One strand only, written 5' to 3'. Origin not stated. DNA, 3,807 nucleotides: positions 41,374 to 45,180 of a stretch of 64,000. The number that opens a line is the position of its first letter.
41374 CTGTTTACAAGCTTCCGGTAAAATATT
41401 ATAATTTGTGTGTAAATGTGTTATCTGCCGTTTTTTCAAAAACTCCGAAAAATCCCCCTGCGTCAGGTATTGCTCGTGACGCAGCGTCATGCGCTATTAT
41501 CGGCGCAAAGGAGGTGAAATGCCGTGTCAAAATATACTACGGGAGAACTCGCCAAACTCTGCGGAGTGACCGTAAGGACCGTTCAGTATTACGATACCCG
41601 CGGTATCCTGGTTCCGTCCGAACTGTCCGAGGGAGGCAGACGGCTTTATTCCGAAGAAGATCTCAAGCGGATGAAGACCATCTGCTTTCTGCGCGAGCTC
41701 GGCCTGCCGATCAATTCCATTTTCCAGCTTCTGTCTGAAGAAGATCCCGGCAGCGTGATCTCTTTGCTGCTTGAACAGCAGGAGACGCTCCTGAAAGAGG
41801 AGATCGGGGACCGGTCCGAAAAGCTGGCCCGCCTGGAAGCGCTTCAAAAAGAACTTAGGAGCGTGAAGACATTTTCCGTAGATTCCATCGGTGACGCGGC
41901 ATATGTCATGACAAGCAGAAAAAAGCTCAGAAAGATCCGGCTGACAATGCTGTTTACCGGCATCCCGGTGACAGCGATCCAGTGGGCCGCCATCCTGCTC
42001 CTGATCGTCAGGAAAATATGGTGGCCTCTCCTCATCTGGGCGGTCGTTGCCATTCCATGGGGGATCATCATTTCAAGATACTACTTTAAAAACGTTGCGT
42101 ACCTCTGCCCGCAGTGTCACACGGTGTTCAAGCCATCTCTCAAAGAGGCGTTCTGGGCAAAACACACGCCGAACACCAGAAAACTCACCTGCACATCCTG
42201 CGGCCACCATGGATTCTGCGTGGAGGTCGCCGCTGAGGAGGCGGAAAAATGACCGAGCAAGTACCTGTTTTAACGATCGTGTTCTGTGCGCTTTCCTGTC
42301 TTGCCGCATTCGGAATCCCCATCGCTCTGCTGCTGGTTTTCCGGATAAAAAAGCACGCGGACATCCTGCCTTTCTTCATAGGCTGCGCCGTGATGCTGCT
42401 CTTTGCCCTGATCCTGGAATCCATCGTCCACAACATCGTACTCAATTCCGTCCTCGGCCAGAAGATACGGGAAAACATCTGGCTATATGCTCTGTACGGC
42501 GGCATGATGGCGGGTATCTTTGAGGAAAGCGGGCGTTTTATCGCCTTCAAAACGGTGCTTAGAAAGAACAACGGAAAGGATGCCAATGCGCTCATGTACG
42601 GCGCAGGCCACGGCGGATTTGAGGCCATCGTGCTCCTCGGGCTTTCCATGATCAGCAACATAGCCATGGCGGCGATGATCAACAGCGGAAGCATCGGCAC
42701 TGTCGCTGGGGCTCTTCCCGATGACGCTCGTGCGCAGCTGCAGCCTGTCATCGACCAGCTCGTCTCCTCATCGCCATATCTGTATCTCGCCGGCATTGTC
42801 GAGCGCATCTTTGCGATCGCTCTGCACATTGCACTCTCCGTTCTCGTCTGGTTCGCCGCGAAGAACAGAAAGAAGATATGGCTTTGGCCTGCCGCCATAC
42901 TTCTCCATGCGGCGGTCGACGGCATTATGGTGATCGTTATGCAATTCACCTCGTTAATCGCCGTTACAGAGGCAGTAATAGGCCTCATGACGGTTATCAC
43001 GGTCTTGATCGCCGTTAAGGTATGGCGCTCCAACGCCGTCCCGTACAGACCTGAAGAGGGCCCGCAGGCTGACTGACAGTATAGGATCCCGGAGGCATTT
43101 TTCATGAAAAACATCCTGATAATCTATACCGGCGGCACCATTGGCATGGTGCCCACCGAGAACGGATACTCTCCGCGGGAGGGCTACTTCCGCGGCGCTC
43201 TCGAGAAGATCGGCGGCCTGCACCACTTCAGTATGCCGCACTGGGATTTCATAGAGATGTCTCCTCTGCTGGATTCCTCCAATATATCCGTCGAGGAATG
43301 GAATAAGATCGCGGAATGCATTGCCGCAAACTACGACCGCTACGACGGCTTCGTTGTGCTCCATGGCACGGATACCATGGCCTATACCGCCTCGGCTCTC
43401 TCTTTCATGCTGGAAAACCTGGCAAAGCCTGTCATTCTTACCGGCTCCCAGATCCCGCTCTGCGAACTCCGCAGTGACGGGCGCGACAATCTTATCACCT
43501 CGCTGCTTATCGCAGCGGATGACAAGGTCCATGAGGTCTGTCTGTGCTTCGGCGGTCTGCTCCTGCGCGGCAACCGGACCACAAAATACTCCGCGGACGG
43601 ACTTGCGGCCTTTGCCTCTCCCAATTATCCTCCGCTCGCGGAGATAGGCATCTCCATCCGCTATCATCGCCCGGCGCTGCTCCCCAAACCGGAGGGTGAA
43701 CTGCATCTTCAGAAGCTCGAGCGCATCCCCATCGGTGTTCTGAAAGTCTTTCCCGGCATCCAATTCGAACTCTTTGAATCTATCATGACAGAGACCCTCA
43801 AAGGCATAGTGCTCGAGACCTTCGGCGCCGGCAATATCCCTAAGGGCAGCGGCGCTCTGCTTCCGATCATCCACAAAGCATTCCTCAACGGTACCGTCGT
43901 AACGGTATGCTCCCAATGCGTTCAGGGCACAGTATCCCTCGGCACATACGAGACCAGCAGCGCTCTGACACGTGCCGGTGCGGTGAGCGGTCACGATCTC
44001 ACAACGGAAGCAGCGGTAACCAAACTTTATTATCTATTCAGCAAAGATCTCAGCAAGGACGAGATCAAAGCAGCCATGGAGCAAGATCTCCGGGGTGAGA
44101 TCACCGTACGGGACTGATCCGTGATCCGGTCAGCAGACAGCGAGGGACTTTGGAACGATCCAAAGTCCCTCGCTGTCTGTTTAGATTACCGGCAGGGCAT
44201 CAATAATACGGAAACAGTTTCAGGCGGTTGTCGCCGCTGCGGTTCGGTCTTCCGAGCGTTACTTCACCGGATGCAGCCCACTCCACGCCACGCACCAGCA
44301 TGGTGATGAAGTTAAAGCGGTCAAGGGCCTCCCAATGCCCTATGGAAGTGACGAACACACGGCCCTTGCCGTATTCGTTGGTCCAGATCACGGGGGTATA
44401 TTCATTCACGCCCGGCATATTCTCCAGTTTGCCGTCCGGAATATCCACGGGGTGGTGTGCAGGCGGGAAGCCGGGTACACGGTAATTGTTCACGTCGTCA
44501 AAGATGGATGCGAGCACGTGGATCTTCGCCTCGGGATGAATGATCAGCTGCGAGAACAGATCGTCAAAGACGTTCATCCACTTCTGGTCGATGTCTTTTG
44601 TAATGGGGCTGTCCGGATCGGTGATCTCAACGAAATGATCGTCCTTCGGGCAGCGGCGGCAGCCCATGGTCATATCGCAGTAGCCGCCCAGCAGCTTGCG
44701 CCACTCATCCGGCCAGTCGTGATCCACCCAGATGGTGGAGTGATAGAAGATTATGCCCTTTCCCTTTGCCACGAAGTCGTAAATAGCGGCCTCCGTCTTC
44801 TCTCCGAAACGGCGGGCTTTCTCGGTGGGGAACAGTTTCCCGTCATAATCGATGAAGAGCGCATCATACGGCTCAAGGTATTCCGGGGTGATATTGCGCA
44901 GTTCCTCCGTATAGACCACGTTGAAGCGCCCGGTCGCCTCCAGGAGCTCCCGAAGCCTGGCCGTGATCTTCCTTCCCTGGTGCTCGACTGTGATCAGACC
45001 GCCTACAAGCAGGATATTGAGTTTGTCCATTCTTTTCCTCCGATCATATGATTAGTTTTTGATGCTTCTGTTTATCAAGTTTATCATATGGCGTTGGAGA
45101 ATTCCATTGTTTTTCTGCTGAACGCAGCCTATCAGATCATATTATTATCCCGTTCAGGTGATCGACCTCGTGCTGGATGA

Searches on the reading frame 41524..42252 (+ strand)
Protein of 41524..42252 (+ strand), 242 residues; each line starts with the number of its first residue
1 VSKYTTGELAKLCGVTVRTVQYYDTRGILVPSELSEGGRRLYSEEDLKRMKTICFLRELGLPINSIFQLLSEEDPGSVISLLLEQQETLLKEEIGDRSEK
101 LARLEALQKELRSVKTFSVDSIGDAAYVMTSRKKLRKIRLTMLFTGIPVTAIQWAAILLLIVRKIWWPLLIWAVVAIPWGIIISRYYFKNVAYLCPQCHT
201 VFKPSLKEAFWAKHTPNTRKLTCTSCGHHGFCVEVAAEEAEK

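Call 77: search_protein_families(library=pfam, proteins=[window:41524-42252:+], max_evalue=0.001)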
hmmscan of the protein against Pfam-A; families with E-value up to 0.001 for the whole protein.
window:41524-42252:+ (242 aa): 4 families
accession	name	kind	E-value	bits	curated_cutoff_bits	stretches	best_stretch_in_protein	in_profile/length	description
PF13411.12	MerR_1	-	9.1e-21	74.2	21.6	1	4-72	1-68/69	MerR HTH family regulatory protein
PF00376.29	MerR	-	7.3e-14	51.7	28.2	1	5-42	1-38/38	MerR family regulatory protein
PF12728.13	HTH_17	-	4.4e-06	27.3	27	1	4-50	2-46/51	Helix-turn-helix domain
PF09278.17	MerR-DNA-bind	-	0.00063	20.8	25.4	0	47-113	1-64/65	MerR, DNA binding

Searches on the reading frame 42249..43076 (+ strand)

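Call 12: search_protein_families(library=pfam, proteins=[window:42249-43076:+], max_evalue=0.001)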
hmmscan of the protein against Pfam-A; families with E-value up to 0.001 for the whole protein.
window:42249-43076:+ (275 aa): 1 family
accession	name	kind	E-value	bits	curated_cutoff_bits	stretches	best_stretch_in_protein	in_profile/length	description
PF10086.14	YhfC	-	2e-47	162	24.2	1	23-239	5-217/222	YhfC intramembrane metalloprotease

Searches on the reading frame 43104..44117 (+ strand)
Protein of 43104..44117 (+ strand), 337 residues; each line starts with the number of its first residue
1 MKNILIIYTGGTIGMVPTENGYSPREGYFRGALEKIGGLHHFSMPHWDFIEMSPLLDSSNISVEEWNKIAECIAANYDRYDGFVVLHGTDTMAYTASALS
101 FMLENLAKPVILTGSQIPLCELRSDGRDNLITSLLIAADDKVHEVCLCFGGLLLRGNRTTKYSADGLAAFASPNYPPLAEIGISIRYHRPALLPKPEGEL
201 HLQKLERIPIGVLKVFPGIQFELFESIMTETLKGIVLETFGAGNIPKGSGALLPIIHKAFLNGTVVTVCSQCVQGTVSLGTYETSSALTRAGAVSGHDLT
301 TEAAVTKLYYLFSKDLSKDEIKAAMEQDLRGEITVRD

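Call 12: search_protein_families(library=pfam, proteins=[window:43104-44117:+], max_evalue=0.001)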
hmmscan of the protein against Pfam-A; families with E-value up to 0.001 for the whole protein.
window:43104-44117:+ (337 aa): 2 families
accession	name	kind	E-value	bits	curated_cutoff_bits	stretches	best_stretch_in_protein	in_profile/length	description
PF00710.25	Asparaginase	-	1.1e-60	204.9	22.5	1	3-190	1-190/193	Asparaginase, N-terminal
PF17763.6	Asparaginase_C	-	1.6e-30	105.8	34.6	1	210-325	2-114/114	Glutaminase/Asparaginase C-terminal domain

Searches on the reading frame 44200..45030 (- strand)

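Call 12: search_protein_families(library=pfam, proteins=[window:44200-45030:-], max_evalue=0.001)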
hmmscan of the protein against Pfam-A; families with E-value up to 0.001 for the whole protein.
window:44200-45030:- (276 aa): 1 family
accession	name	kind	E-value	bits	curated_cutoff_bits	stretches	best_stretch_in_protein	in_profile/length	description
PF06283.17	ThuA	-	8.7e-27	95.2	33.4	1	14-252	10-209/209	Trehalose utilisation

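Call 30: search_protein_families(library=ncbifam, proteins=[window:44200-45030:-], max_evalue=0.01)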
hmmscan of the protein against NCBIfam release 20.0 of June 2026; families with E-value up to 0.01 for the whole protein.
window:44200-45030:- (276 aa): 0 families
